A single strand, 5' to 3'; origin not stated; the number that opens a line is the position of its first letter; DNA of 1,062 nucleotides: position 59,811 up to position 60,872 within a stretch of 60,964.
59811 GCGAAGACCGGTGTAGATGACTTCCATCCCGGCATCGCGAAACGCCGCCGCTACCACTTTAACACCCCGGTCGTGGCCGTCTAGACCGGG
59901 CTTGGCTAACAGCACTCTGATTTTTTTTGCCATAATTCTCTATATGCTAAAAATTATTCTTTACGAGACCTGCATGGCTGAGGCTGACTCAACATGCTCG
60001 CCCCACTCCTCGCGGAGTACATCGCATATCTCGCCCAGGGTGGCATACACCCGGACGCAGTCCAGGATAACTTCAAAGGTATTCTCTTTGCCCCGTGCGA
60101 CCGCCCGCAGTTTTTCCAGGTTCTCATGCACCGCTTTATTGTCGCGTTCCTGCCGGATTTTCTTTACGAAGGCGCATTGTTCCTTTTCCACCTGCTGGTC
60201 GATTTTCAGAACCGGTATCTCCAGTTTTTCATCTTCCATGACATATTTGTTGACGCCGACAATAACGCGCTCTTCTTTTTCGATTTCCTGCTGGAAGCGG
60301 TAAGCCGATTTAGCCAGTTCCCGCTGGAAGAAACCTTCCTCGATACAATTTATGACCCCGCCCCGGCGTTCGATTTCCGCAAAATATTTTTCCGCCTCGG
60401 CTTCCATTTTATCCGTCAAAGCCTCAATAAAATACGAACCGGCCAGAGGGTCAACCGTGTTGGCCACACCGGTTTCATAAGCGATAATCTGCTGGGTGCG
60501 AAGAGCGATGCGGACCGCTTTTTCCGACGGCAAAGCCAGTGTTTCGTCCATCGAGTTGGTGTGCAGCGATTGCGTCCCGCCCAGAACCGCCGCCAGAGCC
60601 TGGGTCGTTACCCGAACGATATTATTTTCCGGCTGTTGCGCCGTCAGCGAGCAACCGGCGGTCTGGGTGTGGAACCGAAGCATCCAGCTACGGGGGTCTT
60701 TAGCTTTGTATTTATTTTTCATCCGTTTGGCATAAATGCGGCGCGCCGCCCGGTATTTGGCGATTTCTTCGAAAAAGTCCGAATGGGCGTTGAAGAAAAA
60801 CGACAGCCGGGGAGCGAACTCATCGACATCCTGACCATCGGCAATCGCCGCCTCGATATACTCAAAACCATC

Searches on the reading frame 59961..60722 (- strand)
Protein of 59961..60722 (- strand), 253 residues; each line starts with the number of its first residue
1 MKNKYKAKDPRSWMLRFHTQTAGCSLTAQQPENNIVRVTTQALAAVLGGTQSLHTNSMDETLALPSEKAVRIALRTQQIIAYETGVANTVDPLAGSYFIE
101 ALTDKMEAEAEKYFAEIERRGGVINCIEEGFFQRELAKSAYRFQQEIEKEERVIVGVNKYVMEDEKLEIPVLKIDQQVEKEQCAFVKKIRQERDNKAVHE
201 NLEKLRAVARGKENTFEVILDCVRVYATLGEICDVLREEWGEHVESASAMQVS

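Call 16: search_protein_families(library=pfam, proteins=[window:59961-60722:-], max_evalue=0.001)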
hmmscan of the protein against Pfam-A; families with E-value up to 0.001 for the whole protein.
window:59961-60722:- (253 aa): 1 family
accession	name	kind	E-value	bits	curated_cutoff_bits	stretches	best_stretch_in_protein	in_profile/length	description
PF01642.28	MM_CoA_mutase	-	2.5e-98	330.3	22.1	1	1-241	275-512/512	Methylmalonyl-CoA mutase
